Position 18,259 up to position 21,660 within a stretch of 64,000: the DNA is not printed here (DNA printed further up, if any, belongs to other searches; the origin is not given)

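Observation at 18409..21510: Single 1033-aa polypeptide fusing an O-antigen-ligase/Wzy_C-like domain to a second GT-C-like membrane domain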

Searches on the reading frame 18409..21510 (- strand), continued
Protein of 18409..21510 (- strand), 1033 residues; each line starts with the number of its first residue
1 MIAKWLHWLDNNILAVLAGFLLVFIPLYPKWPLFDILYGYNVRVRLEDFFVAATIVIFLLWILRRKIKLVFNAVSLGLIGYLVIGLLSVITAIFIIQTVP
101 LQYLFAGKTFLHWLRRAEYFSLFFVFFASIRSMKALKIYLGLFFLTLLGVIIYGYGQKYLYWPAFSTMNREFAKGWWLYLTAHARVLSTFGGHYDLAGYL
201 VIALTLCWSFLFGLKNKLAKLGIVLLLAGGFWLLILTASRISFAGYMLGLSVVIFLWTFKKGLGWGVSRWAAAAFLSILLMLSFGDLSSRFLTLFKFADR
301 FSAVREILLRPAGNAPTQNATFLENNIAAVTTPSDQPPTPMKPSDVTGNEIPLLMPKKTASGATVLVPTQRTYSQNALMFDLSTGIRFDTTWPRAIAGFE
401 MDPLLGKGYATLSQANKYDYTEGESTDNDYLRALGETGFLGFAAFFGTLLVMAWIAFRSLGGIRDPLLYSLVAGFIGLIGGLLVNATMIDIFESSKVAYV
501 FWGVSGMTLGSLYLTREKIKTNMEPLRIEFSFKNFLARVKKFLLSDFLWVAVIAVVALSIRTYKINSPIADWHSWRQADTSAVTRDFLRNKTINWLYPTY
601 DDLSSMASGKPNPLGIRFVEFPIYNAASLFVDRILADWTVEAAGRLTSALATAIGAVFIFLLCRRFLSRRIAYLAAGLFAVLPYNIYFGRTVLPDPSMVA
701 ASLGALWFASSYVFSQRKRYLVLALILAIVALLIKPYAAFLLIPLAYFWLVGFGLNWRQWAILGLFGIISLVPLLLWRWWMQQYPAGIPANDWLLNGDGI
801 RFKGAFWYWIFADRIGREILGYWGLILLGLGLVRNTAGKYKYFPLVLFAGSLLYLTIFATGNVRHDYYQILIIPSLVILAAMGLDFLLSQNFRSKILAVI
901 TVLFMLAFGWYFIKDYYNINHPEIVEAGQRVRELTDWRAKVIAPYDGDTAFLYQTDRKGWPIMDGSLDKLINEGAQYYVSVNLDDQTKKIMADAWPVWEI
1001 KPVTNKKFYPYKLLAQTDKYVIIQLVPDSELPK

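Call 28: find_encoding_contigs(protein=P0056, flank=10000, max_places=2)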
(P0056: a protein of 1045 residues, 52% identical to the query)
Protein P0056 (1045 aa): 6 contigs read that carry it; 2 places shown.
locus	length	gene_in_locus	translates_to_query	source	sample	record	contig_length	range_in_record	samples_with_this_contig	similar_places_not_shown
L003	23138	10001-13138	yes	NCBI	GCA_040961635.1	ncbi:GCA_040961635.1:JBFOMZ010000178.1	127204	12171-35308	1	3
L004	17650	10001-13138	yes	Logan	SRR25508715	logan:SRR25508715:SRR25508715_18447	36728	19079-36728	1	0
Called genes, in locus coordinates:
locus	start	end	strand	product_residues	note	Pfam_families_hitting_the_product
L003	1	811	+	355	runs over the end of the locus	PF13439:Glyco_transf_4 (weak), PF00534:Glycos_transf_1, PF13692:Glyco_trans_1_4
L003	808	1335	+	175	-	PF04199:Cyclase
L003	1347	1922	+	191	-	-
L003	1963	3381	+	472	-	PF02310:B12-binding, PF19864:Radical_SAM_N2 (faint), PF04055:Radical_SAM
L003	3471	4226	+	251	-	PF00535:Glycos_transf_2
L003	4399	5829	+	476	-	PF13231:PMT_2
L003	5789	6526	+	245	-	PF08241:Methyltransf_11, PF13649:Methyltransf_25 (weak)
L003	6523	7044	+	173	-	PF13439:Glyco_transf_4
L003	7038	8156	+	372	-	PF13439:Glyco_transf_4 (weak), PF00982:Glyco_transf_20 (faint), PF20706:GT4-conflict, PF00534:Glycos_transf_1, PF13692:Glyco_trans_1_4, PF13524:Glyco_trans_1_2 (faint)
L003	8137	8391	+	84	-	-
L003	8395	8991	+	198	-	PF25087:GMPPB_C (faint), PF00132:Hexapep, PF14602:Hexapep_2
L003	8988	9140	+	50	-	-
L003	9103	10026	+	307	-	PF00535:Glycos_transf_2, PF10111:Glyco_tranf_2_2 (weak), PF13641:Glyco_tranf_2_3, PF13712:Glyco_tranf_2_5 (faint)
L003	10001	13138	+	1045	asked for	PF04932:Wzy_C, PF13231:PMT_2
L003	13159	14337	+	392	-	PF13439:Glyco_transf_4, PF00534:Glycos_transf_1, PF13692:Glyco_trans_1_4, PF13524:Glyco_trans_1_2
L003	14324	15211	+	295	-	PF00535:Glycos_transf_2, PF10111:Glyco_tranf_2_2, PF13641:Glyco_tranf_2_3, PF13632:Glyco_trans_2_3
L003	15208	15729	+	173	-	PF13439:Glyco_transf_4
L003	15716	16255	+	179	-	PF00534:Glycos_transf_1, PF13692:Glyco_trans_1_4, PF20706:GT4-conflict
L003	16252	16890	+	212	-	PF00702:Hydrolase, PF13419:HAD_2, PF13242:Hydrolase_like (faint)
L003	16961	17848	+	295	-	PF00892:EamA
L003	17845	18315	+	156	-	PF02643:DUF192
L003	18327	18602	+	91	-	PF18905:DUF5661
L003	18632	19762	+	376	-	PF13439:Glyco_transf_4 (weak), PF00534:Glycos_transf_1, PF13692:Glyco_trans_1_4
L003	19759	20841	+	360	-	PF00483:NTP_transferase, PF22640:ManC_GMP_beta-helix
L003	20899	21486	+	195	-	PF02397:Bac_transf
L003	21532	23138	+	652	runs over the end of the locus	PF13196:DUF4012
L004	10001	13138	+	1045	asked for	PF04932:Wzy_C, PF13231:PMT_2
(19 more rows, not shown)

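Call 29: predict_structure(alignment_id=A1)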
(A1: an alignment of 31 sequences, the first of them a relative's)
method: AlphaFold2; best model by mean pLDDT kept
length: 1033 residues; sequences in the alignment: 31
mean_pLDDT: 77.3   pTM: 0.58
mean pLDDT of the five models: 77.3, 76.1, 73.3, 71.7, 69.9
residues with pLDDT >= 90: 319; 70-90: 416; 50-70: 176; < 50: 122
segments of 3 or more residues with pLDDT < 50: 35-42, 166-191, 286-295, 317-348, 371-374, 376-381, 420-426, 787-804, 860-864
pLDDT, mean of each block of 10 residues (from residue 1): 83 88 77 48 64 86 82 87 90 84 79 82 90 91 92 75 48 38 40 72 94 91 91 75 88 93 87 85 51 50 62 48 29 31 42 61 57 48 54 76 84 63 53 84 90 93 92 95 78 72 92 92 83 81 89 92 69 61 74 68 59 65 84 76 88 95 94 95 87 88 96 94 95 87 94 91 93 84 55 42 57 83 91 86 92 73 57 93 94 93 92 68 79 86 73 76 83 89 87 87 66 90 89 73
secondary structure, 60 per line:
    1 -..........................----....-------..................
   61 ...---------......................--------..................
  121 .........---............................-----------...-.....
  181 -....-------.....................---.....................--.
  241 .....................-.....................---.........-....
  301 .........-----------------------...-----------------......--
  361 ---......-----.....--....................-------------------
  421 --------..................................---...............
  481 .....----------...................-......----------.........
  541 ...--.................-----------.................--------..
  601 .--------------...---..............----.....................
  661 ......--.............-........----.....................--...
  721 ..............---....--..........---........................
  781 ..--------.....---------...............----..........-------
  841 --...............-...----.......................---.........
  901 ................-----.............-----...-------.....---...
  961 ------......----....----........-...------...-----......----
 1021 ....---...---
elements in order (helices of 4 or more, strands of 3 or more residues): H2-27 E32-35 E43-45 H46-63 H73-94 H103-129 H133-160 H176-180 H182-185 H193-213 H217-237 H240-261 H263-283 H287-295 H297-309 E353-358 E364-369 H375-379 H382-401 H429-462 H466-485 H496-514 H516-521 H532-543 H546-562 H574-590 E599-601 E616-618 H622-635 H640-666 H669-681 H683-690 H695-715 H718-734 H738-741 H744-753 H757-782 H791-795 H805-819 H824-833 H843-857 H866-888 H892-916 H922-934 E940-942 H950-954 E958-960 H967-972 E977-980 H985-992 E994-996 E1011-1016 E1021-1024
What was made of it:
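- On GT-C (class A) ArnT/PMT_2-type glycosyltransferases: Alpha/beta domain at aa 917-1033 (call 29)
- Checked: A hydrophilic alpha/beta C-terminal domain (aa ~917-1033) follows the last TM helix (call 29).
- The full-length model has only pTM 0.58 (call 29), so no inter-module interface is established.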

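Call 32: fold_search(model_id=the predicted structure, library=pdb)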
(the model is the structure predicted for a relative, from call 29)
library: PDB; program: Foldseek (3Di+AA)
matches with E <= 10: 129; with E <= 0.001: 26
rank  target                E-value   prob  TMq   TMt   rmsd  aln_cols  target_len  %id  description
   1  7oci_F                5.4e-07  1.00  0.32  0.48  10.7       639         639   13  Cryo-EM structure of yeast Ost6p containing oligosaccharyltransferase complex (released 2022-02-16)
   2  6ezn_F                8.6e-07  1.00  0.30  0.45  11.4       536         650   14  Cryo-EM structure of the yeast oligosaccharyltransferase (OST) complex (released 2018-01-17)
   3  9n9j_I                1.0e-06  1.00  0.30  0.41  14.1       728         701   11  Structure of a GRP94 folding intermediate engaged with a CCDC134- and FKBP11-bound secretory translocon (released 2025-11-19)
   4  8agc_A                1.4e-06  1.00  0.30  0.42  10.7       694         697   13  Structure of yeast oligosaccharylransferase complex with lipid-linked oligosaccharide and non-acceptor peptide bound (released 2022-12-07)
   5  6c26_A                2.4e-06  1.00  0.31  0.46  12.1       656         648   13  The Cryo-EM structure of a eukaryotic oligosaccharyl transferase complex (released 2018-01-31)
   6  5f15                  3.9e-06  1.00  0.34  0.60   7.6       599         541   13  Crystal Structure of ArnT from Cupriavidus metallidurans bound to Undecaprenyl phosphate (released 2016-02-17)
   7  8b6l_I                5.7e-06  1.00  0.29  0.42  12.0       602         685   13  Subtomogram average of the human Sec61-TRAP-OSTA-translocon (released 2022-12-07)
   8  8agb_A                6.4e-06  1.00  0.33  0.50  10.8       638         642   13  Structure of yeast oligosaccharylransferase complex with lipid-linked oligosaccharide bound (released 2022-12-07)
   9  8age_A                7.0e-06  1.00  0.31  0.46  11.6       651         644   14  Structure of yeast oligosaccharylransferase complex with acceptor peptide bound (released 2022-12-07)
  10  6s7o_A                9.1e-06  1.00  0.29  0.42  13.5       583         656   13  Cryo-EM structure of human oligosaccharyltransferase complex OST-A (released 2019-12-18)
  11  8pn9_A                1.2e-05  1.00  0.31  0.46  12.6       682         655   11  Structure of human oligosaccharyltransferase OST-A complex bound to NGI-1 (released 2024-05-08)
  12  5ezm                  1.3e-05  1.00  0.33  0.58   8.1       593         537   14  Crystal Structure of ArnT from Cupriavidus metallidurans in the apo state (released 2016-02-17)
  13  9s6t_A                2.1e-05  1.00  0.34  0.65   6.0       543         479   12  Ternary cryo-EM structure of chicken ALG12 with Dol25-PP-GlcNAc2Man7, Dol25-P-Man, and Fab (released 2026-03-18)
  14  6s7t_A                2.3e-05  1.00  0.30  0.42   9.0       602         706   13  Cryo-EM structure of human oligosaccharyltransferase complex OST-B (released 2019-12-18)
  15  6ftg_5                3.3e-05  1.00  0.29  0.43  12.9       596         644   12  Subtomogram average of OST-containing ribosome-translocon complexes from canine rough microsomal membranes (released 2018-03-21)
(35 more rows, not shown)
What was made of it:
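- On GT-C (class A) ArnT/PMT_2-type glycosyltransferases: Full-length model against PDB: ArnT 5f15 E 3.9e-6, TMt 0.60; ALG12 TMt 0.65; STT3, PglB, AftA, Pmt4 (call 32).
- Pmt4 is among the fold matches (call 32).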

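Call 33: search_protein_representatives(protein=window:18409-21510:-)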
Query: 1033 residues. Proteins with E-value up to 0.001 (for the whole library): 2503; up to 1e-10: 1215; up to 1e-30: 414. The best 150 are listed.
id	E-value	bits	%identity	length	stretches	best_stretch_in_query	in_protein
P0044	0.0e+00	1300.8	57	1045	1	4-1032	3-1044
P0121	3.1e-257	873.2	53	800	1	245-1033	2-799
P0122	9.4e-222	755.8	45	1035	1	5-995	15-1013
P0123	7.2e-151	521.1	62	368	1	667-1032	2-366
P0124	5.3e-142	491.7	58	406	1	4-408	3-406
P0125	1.2e-140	487.2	52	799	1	541-1008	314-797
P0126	1.0e-134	467.6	52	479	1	549-994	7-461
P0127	4.6e-133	462.1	47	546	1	6-517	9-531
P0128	2.7e-127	443.0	46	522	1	6-516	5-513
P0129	3.7e-119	416.1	46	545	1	2-521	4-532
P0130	1.1e-113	398.0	49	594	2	7-294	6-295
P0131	1.2e-112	394.5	48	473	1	553-990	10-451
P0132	1.8e-112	394.0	44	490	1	542-987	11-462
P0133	4.1e-112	392.7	46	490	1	548-988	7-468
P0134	7.9e-111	388.5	45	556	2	5-318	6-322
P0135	8.7e-111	388.4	44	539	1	18-509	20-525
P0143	3.9e-105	369.6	41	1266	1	6-532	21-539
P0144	9.3e-105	368.4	42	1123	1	2-518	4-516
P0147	1.2e-103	364.7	39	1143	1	3-595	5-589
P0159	4.3e-98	346.3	41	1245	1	5-536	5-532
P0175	6.0e-95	335.9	42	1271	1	4-517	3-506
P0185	9.9e-91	322.0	41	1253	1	14-516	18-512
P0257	8.5e-72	259.3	36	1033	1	6-651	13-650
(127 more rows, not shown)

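Call 34: search_protein_families(library=pfam, proteins=[P0143, P0144, P0147, P0159, P0175, P0185, P0127, P0126, P0131, P0122], max_evalue=0.01)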
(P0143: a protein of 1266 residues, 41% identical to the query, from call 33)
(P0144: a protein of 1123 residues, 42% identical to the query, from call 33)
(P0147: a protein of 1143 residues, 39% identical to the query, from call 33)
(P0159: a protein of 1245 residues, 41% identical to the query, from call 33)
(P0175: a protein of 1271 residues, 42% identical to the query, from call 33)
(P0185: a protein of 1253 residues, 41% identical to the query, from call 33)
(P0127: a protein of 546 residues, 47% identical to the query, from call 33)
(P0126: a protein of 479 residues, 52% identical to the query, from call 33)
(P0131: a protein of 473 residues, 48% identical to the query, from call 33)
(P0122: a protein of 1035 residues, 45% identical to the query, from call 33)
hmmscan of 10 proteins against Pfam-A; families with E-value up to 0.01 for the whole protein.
P0143 (1266 aa): 2 families
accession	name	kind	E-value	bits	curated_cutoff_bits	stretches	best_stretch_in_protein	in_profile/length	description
PF00149.33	Metallophos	-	5.2e-06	27.5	21.5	1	976-1107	20-143/191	Calcineurin-like phosphoesterase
PF04932.20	Wzy_C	-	1.6e-05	25.2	31.7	1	241-456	3-149/149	O-Antigen ligase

P0144 (1123 aa): 1 family
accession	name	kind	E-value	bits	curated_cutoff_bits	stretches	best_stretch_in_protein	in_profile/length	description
PF04932.20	Wzy_C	-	7.1e-07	29.6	31.7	1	232-445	7-149/149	O-Antigen ligase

P0147 (1143 aa): 1 family
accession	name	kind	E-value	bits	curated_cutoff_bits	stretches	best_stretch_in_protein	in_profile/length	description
PF04932.20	Wzy_C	-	6.2e-11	42.7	31.7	1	230-446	5-149/149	O-Antigen ligase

P0159 (1245 aa): 0 families

P0175 (1271 aa): 1 family
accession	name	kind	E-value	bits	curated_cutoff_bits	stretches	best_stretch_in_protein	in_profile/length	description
PF04932.20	Wzy_C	-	4.1e-09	36.8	31.7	1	233-436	5-149/149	O-Antigen ligase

P0185 (1253 aa): 1 family
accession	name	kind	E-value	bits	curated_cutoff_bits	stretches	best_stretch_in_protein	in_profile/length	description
PF04932.20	Wzy_C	-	6.6e-06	26.4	31.7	1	231-443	4-149/149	O-Antigen ligase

P0127 (546 aa): 1 family
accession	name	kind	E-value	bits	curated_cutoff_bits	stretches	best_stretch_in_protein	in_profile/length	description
PF04932.20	Wzy_C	-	9.6e-08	32.4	31.7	1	397-459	80-148/149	O-Antigen ligase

P0126 (479 aa): 2 families
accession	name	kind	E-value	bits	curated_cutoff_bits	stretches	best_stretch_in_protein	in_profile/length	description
PF13231.12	PMT_2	-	9.7e-18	65.3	26.1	1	78-235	4-160/160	Dolichyl-phosphate-mannose-protein mannosyltransferase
PF02366.24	PMT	-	2.5e-05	24.4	22.7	1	74-206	59-197/245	Dolichyl-phosphate-mannose-protein mannosyltransferase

P0131 (473 aa): 1 family
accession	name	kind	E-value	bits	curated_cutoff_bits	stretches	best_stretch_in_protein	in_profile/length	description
PF13231.12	PMT_2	-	2.9e-15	57.3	26.1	1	80-236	4-160/160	Dolichyl-phosphate-mannose-protein mannosyltransferase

P0122 (1035 aa): 3 families
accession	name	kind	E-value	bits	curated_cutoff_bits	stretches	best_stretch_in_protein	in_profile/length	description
PF04932.20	Wzy_C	-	2.2e-08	34.4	31.7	1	399-461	80-148/149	O-Antigen ligase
PF02366.24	PMT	-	8.2e-07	29.3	22.7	1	643-771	83-208/245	Dolichyl-phosphate-mannose-protein mannosyltransferase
PF13231.12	PMT_2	-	0.0031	18.2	26.1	1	627-790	8-160/160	Dolichyl-phosphate-mannose-protein mannosyltransferase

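Call 36: find_encoding_contigs(protein=P0127, flank=8000, max_places=3)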
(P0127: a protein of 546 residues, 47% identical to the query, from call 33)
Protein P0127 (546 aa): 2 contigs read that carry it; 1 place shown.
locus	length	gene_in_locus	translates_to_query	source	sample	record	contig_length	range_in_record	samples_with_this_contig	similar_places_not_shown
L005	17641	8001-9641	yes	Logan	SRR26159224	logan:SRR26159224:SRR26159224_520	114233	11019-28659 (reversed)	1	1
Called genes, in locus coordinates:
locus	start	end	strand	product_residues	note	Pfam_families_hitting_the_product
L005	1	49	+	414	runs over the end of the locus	PF01943:Polysacc_synt, PF13440:Polysacc_synt_3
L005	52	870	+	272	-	PF00535:Glycos_transf_2, PF10111:Glyco_tranf_2_2, PF13641:Glyco_tranf_2_3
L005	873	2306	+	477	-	PF13231:PMT_2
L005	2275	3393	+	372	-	PF13439:Glyco_transf_4, PF20706:GT4-conflict (weak), PF00534:Glycos_transf_1, PF13692:Glyco_trans_1_4, PF13524:Glyco_trans_1_2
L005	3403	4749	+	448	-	-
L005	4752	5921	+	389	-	PF13439:Glyco_transf_4, PF20706:GT4-conflict, PF00534:Glycos_transf_1, PF13692:Glyco_trans_1_4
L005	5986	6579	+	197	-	PF25084:LbH_EIF2B (weak), PF25087:GMPPB_C (faint), PF00132:Hexapep, PF14602:Hexapep_2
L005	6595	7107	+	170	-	-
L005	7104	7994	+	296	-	PF00535:Glycos_transf_2, PF10111:Glyco_tranf_2_2, PF13641:Glyco_tranf_2_3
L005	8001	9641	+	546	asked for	PF04932:Wzy_C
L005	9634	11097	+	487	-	PF02366:PMT, PF13231:PMT_2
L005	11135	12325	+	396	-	PF13439:Glyco_transf_4, PF00534:Glycos_transf_1, PF13692:Glyco_trans_1_4, PF13524:Glyco_trans_1_2 (weak)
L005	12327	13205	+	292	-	PF00535:Glycos_transf_2, PF10111:Glyco_tranf_2_2, PF13641:Glyco_tranf_2_3, PF13632:Glyco_trans_2_3 (weak)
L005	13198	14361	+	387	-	PF13439:Glyco_transf_4, PF00534:Glycos_transf_1, PF20706:GT4-conflict (weak), PF13692:Glyco_trans_1_4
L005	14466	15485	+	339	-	PF00534:Glycos_transf_1, PF13692:Glyco_trans_1_4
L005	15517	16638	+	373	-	PF00483:NTP_transferase, PF22640:ManC_GMP_beta-helix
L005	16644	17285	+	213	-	PF02397:Bac_transf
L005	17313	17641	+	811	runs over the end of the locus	PF13196:DUF4012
